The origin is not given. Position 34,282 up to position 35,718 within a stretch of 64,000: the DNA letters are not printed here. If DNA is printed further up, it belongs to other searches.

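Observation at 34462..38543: Vps4-like MIT-AAA ATPase, PH-like protein, zinc-ribbon protein and ESCRT-III-like protein clustered with membrane proteins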

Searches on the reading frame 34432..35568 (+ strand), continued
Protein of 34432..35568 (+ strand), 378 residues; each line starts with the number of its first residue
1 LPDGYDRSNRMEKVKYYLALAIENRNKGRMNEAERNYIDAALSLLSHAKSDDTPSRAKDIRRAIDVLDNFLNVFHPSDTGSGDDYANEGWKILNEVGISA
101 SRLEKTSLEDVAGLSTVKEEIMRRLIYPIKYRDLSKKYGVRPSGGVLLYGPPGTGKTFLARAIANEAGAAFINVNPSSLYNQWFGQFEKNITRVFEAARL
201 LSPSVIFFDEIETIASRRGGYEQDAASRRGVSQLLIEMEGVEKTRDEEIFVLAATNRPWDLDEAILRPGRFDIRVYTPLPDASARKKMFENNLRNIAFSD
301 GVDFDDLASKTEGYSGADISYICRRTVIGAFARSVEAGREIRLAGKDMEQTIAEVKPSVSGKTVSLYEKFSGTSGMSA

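Call 73: search_protein_families(library=pfam, proteins=[P0101, P0123, P0137, P0100, P0106, P0124, P0127, P0083, P0088], max_evalue=0.001)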
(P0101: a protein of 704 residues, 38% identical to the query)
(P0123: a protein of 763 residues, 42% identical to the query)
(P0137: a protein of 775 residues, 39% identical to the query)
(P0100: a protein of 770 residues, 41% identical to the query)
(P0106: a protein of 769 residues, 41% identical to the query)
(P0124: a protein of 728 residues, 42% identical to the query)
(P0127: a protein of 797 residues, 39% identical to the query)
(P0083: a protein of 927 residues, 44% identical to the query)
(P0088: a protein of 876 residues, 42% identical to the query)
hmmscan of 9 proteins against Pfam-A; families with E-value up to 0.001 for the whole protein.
P0101 (704 aa): 33 families (the best 25 are shown)
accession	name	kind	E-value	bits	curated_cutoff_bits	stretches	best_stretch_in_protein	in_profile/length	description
PF00004.35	AAA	-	1.4e-75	252.5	21.2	2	147-276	1-131/131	ATPase family associated with various cellular activities (AAA)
PF17862.7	AAA_lid_3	-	7.1e-17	61.1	27.2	2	298-336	1-39/45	AAA+ lid domain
PF06068.19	TIP49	-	6.7e-12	45.7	23.8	2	140-190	46-98/347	TIP49 P-loop domain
PF05496.18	RuvB_N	-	2e-11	44.4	27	1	140-215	29-96/159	Holliday junction DNA helicase RuvB P-loop domain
PF20720.3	nSTAND3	-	4.2e-10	40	27.2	1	145-244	18-103/155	Novel STAND NTPase 3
PF13191.12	AAA_16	-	7.6e-10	40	32.6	0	456-498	14-59/167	AAA ATPase domain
PF13401.12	AAA_22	-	1.2e-09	39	27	0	465-556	4-64/130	AAA domain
PF09336.16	Vps4_C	-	1.8e-09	37.8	21.3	0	672-700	30-58/61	Vps4 C terminal oligomerisation domain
PF07728.20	AAA_5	-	2.5e-09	37.7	22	0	146-184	1-46/139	AAA domain (dynein-related subfamily)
PF00910.28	RNA_helicase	-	1.9e-07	31.9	21.5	0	147-172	1-26/105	RNA helicase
PF13207.12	AAA_17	-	2.7e-06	28.1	27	0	150-190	1-39/136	AAA domain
PF24883.2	NPHP3_N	-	4.2e-06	27.5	24.8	0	465-493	21-49/164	Nephrocystin 3, N-terminal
PF01057.23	Parvo_NS1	-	4.4e-06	26.3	20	0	147-167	116-136/271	Parvovirus non-structural protein NS1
PF01695.23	IstB_IS21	-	4.8e-06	26.7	24.1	0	147-184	95-135/238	IstB-like ATP binding protein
PF01078.27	Mg_chelatase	-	5.3e-06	26.4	20.3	0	147-165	25-43/207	Magnesium chelatase, subunit ChlI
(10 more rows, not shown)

P0123 (763 aa): 33 families (the best 25 are shown)
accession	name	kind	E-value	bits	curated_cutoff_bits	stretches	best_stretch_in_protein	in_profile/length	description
PF00004.35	AAA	-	5.5e-82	273.1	21.2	2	260-390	1-130/131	ATPase family associated with various cellular activities (AAA)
PF06068.19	TIP49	-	6.7e-15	55.5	23.8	2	537-585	50-103/347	TIP49 P-loop domain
PF05496.18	RuvB_N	-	1.8e-13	51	27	2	221-326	5-94/159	Holliday junction DNA helicase RuvB P-loop domain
PF13191.12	AAA_16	-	9.4e-11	42.9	32.6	0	537-562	24-49/167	AAA ATPase domain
PF13401.12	AAA_22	-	6.2e-10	39.9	27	0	258-292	6-43/130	AAA domain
PF13671.12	AAA_33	-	9.2e-10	39.4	27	0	260-312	2-47/143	AAA domain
PF07724.20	AAA_2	-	3.2e-09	37.5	27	0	539-633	5-101/166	AAA domain (Cdc48 subfamily)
PF07728.20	AAA_5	-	4.4e-09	36.9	22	0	539-568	1-31/139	AAA domain (dynein-related subfamily)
PF13207.12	AAA_17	-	5.6e-09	36.8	27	0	263-317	1-51/136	AAA domain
PF00005.33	ABC_tran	-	7.7e-08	33.5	25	0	533-632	7-93/137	ABC transporter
PF20720.3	nSTAND3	-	8.5e-08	32.5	27.2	0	251-324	11-73/155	Novel STAND NTPase 3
PF00493.29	MCM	-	1e-07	31.7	23.3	0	503-569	24-89/224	MCM P-loop domain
PF13479.12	AAA_24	-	1.1e-07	32.4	27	0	260-342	5-90/195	AAA domain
PF13481.12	AAA_25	-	1.1e-07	32.2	27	0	246-275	22-51/195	AAA domain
PF13521.12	AAA_28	-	1.2e-07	32.5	27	0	540-588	2-50/164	AAA domain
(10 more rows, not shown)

P0137 (775 aa): 30 families (the best 25 are shown)
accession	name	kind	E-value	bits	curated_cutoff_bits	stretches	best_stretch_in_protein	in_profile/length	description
PF00004.35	AAA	-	6.9e-82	272.8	21.2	2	260-390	1-130/131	ATPase family associated with various cellular activities (AAA)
PF05496.18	RuvB_N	-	1.8e-16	60.7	27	2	223-330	7-98/159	Holliday junction DNA helicase RuvB P-loop domain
PF06068.19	TIP49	-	1.5e-14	54.4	23.8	2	257-308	50-103/347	TIP49 P-loop domain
PF07728.20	AAA_5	-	1.1e-11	45.4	22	2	549-659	2-124/139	AAA domain (dynein-related subfamily)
PF13191.12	AAA_16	-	6.6e-10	40.2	32.6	0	538-571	13-49/167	AAA ATPase domain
PF17862.7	AAA_lid_3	-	9.7e-10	38.3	27.2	1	708-724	6-22/45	AAA+ lid domain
PF13401.12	AAA_22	-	2.2e-08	34.9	27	0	547-601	6-41/130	AAA domain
PF13207.12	AAA_17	-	1.9e-07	31.9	27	0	263-316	1-50/136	AAA domain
PF13671.12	AAA_33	-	2.6e-07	31.5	27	0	260-306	2-46/143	AAA domain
PF01078.27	Mg_chelatase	-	4.2e-07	30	20.3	0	260-279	25-44/207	Magnesium chelatase, subunit ChlI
PF07724.20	AAA_2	-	8.3e-07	29.6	27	0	597-642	62-101/166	AAA domain (Cdc48 subfamily)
PF24883.2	NPHP3_N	-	9.2e-07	29.6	24.8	0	261-363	26-128/164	Nephrocystin 3, N-terminal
PF13479.12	AAA_24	-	4.9e-06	26.9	27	0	260-287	5-32/195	AAA domain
PF13238.12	AAA_18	-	1.4e-05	26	29.4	0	260-292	1-30/128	AAA domain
PF20720.3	nSTAND3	-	1.4e-05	25.3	27.2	0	254-281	14-41/155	Novel STAND NTPase 3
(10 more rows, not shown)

P0100 (770 aa): 40 families (the best 25 are shown)
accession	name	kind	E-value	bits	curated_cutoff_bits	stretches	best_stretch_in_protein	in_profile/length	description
PF00004.35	AAA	-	5.6e-99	328.1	21.2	2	256-385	1-130/131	ATPase family associated with various cellular activities (AAA)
PF17862.7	AAA_lid_3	-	3e-33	113.4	27.2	2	683-729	1-45/45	AAA+ lid domain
PF02359.24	CDC48_N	-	1.8e-24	86.2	35.1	1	12-95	2-84/85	Cell division protein 48 (CDC48), N-terminal domain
PF05496.18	RuvB_N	-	1.5e-16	61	27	2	255-331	35-103/159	Holliday junction DNA helicase RuvB P-loop domain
PF13191.12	AAA_16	-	8e-14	52.9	32.6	2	251-358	22-137/167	AAA ATPase domain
PF07728.20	AAA_5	-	3e-12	47.2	22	2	530-642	2-130/139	AAA domain (dynein-related subfamily)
PF07724.20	AAA_2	-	1.5e-11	45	27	1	256-349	6-101/166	AAA domain (Cdc48 subfamily)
PF13401.12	AAA_22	-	8.4e-11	42.7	27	0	530-616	8-81/130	AAA domain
PF23902.1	AAA_lid_PRS2_C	-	4.2e-10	40.1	34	1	666-734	3-70/73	PRS2 AAA+ lid C-terminal domain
PF13173.12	AAA_14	-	1.7e-09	38.2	27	0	256-331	5-81/129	AAA domain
PF06068.19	TIP49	-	2.8e-09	37.1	23.8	0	254-294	51-93/347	TIP49 P-loop domain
PF13671.12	AAA_33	-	8.7e-09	36.3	27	0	256-370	2-86/143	AAA domain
PF13521.12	AAA_28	-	1.5e-08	35.5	27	0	256-304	2-50/164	AAA domain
PF02933.23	CDC48_2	-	3.3e-08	33.5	22.4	1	119-205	9-61/64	Cell division protein 48 (CDC48), domain 2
PF20720.3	nSTAND3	-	4.4e-08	33.4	27.2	0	530-594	20-73/155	Novel STAND NTPase 3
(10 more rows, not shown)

P0106 (769 aa): 48 families (the best 25 are shown)
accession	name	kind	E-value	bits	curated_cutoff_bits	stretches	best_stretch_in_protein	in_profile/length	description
PF00004.35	AAA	-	5.1e-101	334.7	21.2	2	256-385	1-130/131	ATPase family associated with various cellular activities (AAA)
PF17862.7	AAA_lid_3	-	1.5e-32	111.2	27.2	2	683-729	1-45/45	AAA+ lid domain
PF02359.24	CDC48_N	-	1e-25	90.2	35.1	1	8-91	1-84/85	Cell division protein 48 (CDC48), N-terminal domain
PF13191.12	AAA_16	-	5.2e-17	63.3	32.6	2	251-358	22-136/167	AAA ATPase domain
PF05496.18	RuvB_N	-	2.2e-16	60.5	27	2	255-331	35-103/159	Holliday junction DNA helicase RuvB P-loop domain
PF07724.20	AAA_2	-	1.2e-13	51.9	27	1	255-349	5-101/166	AAA domain (Cdc48 subfamily)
PF13173.12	AAA_14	-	6.7e-13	49.2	27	2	256-326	5-76/129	AAA domain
PF13401.12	AAA_22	-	9.4e-12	45.8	27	0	256-329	8-65/130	AAA domain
PF07728.20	AAA_5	-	3.8e-11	43.6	22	1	255-374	1-137/139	AAA domain (dynein-related subfamily)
PF13671.12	AAA_33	-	4e-11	43.8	27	1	256-371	2-87/143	AAA domain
PF20720.3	nSTAND3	-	7.5e-10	39.1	27.2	0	256-378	20-125/155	Novel STAND NTPase 3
PF02933.23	CDC48_2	-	1.3e-09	37.9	22.4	1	111-206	2-63/64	Cell division protein 48 (CDC48), domain 2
PF00005.33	ABC_tran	-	1.5e-08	35.7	25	0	524-610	8-80/137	ABC transporter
PF09336.16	Vps4_C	-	1.5e-08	34.9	21.3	1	715-752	22-59/61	Vps4 C terminal oligomerisation domain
PF06068.19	TIP49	-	5.1e-08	32.9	23.8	0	526-573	49-98/347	TIP49 P-loop domain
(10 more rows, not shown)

P0124 (728 aa): 42 families (the best 25 are shown)
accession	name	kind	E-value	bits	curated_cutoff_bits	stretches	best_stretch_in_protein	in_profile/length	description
PF00004.35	AAA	-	1.8e-87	290.9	21.2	2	220-349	1-130/131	ATPase family associated with various cellular activities (AAA)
PF17862.7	AAA_lid_3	-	4.8e-33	112.7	27.2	2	646-689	1-44/45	AAA+ lid domain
PF13191.12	AAA_16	-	3.1e-16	60.7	32.6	1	482-591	14-129/167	AAA ATPase domain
PF05496.18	RuvB_N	-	4.7e-12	46.4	27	2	220-254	36-70/159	Holliday junction DNA helicase RuvB P-loop domain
PF07728.20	AAA_5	-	1.6e-10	41.6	22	0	494-562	1-77/139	AAA domain (dynein-related subfamily)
PF02359.24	CDC48_N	-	7.1e-10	39.4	35.1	1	9-89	3-83/85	Cell division protein 48 (CDC48), N-terminal domain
PF06068.19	TIP49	-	3.7e-09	36.6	23.8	0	491-530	49-90/347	TIP49 P-loop domain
PF13401.12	AAA_22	-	7.3e-09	36.5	27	0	493-528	6-44/130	AAA domain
PF20720.3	nSTAND3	-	1e-08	35.5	27.2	0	493-527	18-55/155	Novel STAND NTPase 3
PF07724.20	AAA_2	-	1.2e-08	35.6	27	0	495-588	6-101/166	AAA domain (Cdc48 subfamily)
PF13521.12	AAA_28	-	1.7e-08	35.3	27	0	495-529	2-36/164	AAA domain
PF13671.12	AAA_33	-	8.6e-08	33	27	0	495-541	2-46/143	AAA domain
PF13173.12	AAA_14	-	1e-07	32.4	27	0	494-563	4-74/129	AAA domain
PF01057.23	Parvo_NS1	-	1.7e-07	31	20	0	220-240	116-136/271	Parvovirus non-structural protein NS1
PF01695.23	IstB_IS21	-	2.5e-07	30.9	24.1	0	492-559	92-161/238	IstB-like ATP binding protein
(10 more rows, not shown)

P0127 (797 aa): 30 families (the best 25 are shown)
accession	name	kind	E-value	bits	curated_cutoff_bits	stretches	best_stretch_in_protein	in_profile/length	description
PF00004.35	AAA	-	2.4e-81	271.1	21.2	2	568-697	1-130/131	ATPase family associated with various cellular activities (AAA)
PF17862.7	AAA_lid_3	-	3e-23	81.4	27.2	2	719-754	1-36/45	AAA+ lid domain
PF13191.12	AAA_16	-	7.4e-14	53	32.6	2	282-311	24-63/167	AAA ATPase domain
PF05496.18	RuvB_N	-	2.8e-13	50.4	27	2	563-639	31-99/159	Holliday junction DNA helicase RuvB P-loop domain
PF13401.12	AAA_22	-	9.3e-13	49.1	27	1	282-391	5-122/130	AAA domain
PF07728.20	AAA_5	-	2.9e-12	47.2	22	2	285-317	2-35/139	AAA domain (dynein-related subfamily)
PF13238.12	AAA_18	-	5.2e-12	46.8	29.4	1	285-395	1-83/128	AAA domain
PF13173.12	AAA_14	-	3.4e-11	43.7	27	1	568-636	5-74/129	AAA domain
PF13207.12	AAA_17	-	1.3e-10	42.1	27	1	288-344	1-52/136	AAA domain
PF20720.3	nSTAND3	-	1.6e-09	38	27.2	0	568-631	20-72/155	Novel STAND NTPase 3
PF00910.28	RNA_helicase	-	2.2e-09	38.2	21.5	0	285-353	1-61/105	RNA helicase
PF13671.12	AAA_33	-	3.8e-09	37.4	27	1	285-450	2-139/143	AAA domain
PF07724.20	AAA_2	-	1.6e-08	35.2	27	1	564-661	2-101/166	AAA domain (Cdc48 subfamily)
PF01695.23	IstB_IS21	-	3e-08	33.9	24.1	0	272-350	82-162/238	IstB-like ATP binding protein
PF13521.12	AAA_28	-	3.5e-08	34.3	27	0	285-310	2-27/164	AAA domain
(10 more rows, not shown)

P0083 (927 aa): 24 families
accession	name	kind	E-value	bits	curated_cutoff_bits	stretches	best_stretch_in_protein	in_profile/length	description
PF00004.35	AAA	-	3.8e-75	251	21.2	2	681-812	1-131/131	ATPase family associated with various cellular activities (AAA)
PF13306.12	LRR_5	-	2.5e-27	95.7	27.7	1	30-112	3-83/127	BspA type Leucine rich repeat region (6 copies)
PF17862.7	AAA_lid_3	-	3.9e-18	65.1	27.2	2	549-577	2-30/45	AAA+ lid domain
PF13191.12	AAA_16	-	1.5e-11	45.6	32.6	0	383-420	14-51/167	AAA ATPase domain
PF05496.18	RuvB_N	-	2.9e-11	43.8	27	2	676-714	31-68/159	Holliday junction DNA helicase RuvB P-loop domain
PF20720.3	nSTAND3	-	4.1e-10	40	27.2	1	675-746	14-74/155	Novel STAND NTPase 3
PF13671.12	AAA_33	-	3.3e-09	37.6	27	0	396-451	2-55/143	AAA domain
PF07728.20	AAA_5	-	3.7e-09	37.1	22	0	396-464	2-78/139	AAA domain (dynein-related subfamily)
PF09336.16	Vps4_C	-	7.4e-09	35.9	21.3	0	872-902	27-57/61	Vps4 C terminal oligomerisation domain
PF01078.27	Mg_chelatase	-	3.2e-08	33.6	20.3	0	396-415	25-44/207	Magnesium chelatase, subunit ChlI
PF06068.19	TIP49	-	8.9e-08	32.1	23.8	0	680-732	52-106/347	TIP49 P-loop domain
PF05729.18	NACHT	-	1.7e-07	31.6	26.7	0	681-701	3-23/167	NACHT domain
PF13401.12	AAA_22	-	2e-06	28.6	27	0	682-712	9-34/130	AAA domain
PF00910.28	RNA_helicase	-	4.3e-06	27.6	21.5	0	681-726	1-43/105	RNA helicase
PF24883.2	NPHP3_N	-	2.7e-05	24.9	24.8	0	393-418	22-47/164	Nephrocystin 3, N-terminal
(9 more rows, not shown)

P0088 (876 aa): 37 families (the best 25 are shown)
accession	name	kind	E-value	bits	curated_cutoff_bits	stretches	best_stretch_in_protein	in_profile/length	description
PF00004.35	AAA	-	2.3e-89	297.1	21.2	2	648-775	1-130/131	ATPase family associated with various cellular activities (AAA)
PF17862.7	AAA_lid_3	-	6.2e-32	109.2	27.2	2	518-566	1-44/45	AAA+ lid domain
PF13191.12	AAA_16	-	6.7e-15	56.4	32.6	2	360-462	24-129/167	AAA ATPase domain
PF13173.12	AAA_14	-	4.2e-14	53.1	27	2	363-433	5-76/129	AAA domain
PF07728.20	AAA_5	-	6.1e-14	52.6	22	2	647-756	1-125/139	AAA domain (dynein-related subfamily)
PF05496.18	RuvB_N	-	2.9e-13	50.3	27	2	363-445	36-110/159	Holliday junction DNA helicase RuvB P-loop domain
PF09336.16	Vps4_C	-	1.7e-10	41.2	21.3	1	828-867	16-54/61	Vps4 C terminal oligomerisation domain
PF13401.12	AAA_22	-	6.2e-10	39.9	27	0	363-418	8-64/130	AAA domain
PF07724.20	AAA_2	-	9.1e-10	39.3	27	1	645-728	3-90/166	AAA domain (Cdc48 subfamily)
PF00910.28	RNA_helicase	-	5.2e-08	33.8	21.5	0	648-683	1-36/105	RNA helicase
PF24883.2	NPHP3_N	-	9.4e-08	32.8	24.8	0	648-671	25-48/164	Nephrocystin 3, N-terminal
PF01443.25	Viral_helicase1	-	9.7e-08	32.5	21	0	652-717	5-72/228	Viral superfamily 1 RNA helicase core domain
PF13207.12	AAA_17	-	1.8e-07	31.9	27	0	366-452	1-85/136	AAA domain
PF01637.24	ATPase_2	-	4e-07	30.5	33.2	0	647-668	22-43/225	ATPase domain predominantly from Archaea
PF13671.12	AAA_33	-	6.9e-07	30.1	27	0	363-434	2-47/143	AAA domain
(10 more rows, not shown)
